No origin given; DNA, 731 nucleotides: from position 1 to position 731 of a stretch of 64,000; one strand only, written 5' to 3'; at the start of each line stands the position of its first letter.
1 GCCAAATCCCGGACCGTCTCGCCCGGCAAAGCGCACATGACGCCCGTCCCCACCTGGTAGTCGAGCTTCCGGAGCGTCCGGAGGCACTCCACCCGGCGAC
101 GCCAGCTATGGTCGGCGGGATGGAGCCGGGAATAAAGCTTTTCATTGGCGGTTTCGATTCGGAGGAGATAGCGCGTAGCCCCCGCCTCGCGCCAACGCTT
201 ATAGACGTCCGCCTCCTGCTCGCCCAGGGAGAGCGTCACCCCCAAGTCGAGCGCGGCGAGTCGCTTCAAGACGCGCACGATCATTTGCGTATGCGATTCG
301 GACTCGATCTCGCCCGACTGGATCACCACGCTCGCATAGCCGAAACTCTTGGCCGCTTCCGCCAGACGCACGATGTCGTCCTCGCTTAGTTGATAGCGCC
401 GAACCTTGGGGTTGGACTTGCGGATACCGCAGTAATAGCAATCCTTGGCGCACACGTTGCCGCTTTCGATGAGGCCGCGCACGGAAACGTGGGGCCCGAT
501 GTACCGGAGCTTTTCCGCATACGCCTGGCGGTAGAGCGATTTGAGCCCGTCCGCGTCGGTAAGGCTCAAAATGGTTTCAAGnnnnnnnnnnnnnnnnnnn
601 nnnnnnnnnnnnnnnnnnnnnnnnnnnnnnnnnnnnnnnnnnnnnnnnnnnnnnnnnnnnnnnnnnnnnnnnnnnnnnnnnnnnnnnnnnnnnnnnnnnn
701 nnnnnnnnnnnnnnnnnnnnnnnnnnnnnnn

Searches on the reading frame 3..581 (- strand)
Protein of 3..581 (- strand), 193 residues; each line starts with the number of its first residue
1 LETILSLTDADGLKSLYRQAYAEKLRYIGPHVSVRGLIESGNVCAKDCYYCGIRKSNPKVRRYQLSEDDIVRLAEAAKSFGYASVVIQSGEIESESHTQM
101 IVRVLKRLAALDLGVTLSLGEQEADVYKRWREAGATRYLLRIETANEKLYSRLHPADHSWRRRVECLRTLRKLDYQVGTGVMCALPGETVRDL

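Call 64: search_protein_families(library=ncbifam, proteins=[window:3-581:-], max_evalue=1e-10)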
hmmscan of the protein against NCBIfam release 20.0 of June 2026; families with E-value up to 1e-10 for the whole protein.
window:3-581:- (193 aa): 5 families
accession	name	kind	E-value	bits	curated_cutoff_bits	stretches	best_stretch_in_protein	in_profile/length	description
TIGR03956.1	rSAM_HydE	equivalog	1.9e-56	191.8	254.6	1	3-192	18-208/340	[FeFe] hydrogenase H-cluster radical SAM maturase HydE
TIGR03910.1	pyrrolys_PylB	equivalog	3e-18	65.8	348.2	1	2-185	24-211/347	methylornithine synthase PylB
TIGR00433.2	bioB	equivalog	1.2e-17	64.2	225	1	6-192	10-200/307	biotin synthase BioB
TIGR02351.2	thiH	equivalog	1.6e-16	60.4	380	1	3-165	42-205/364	2-iminoacetate synthase ThiH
TIGR03955.1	rSAM_HydG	equivalog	1.2e-11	43.8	312.15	1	6-164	57-223/470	[FeFe] hydrogenase H-cluster radical SAM maturase HydG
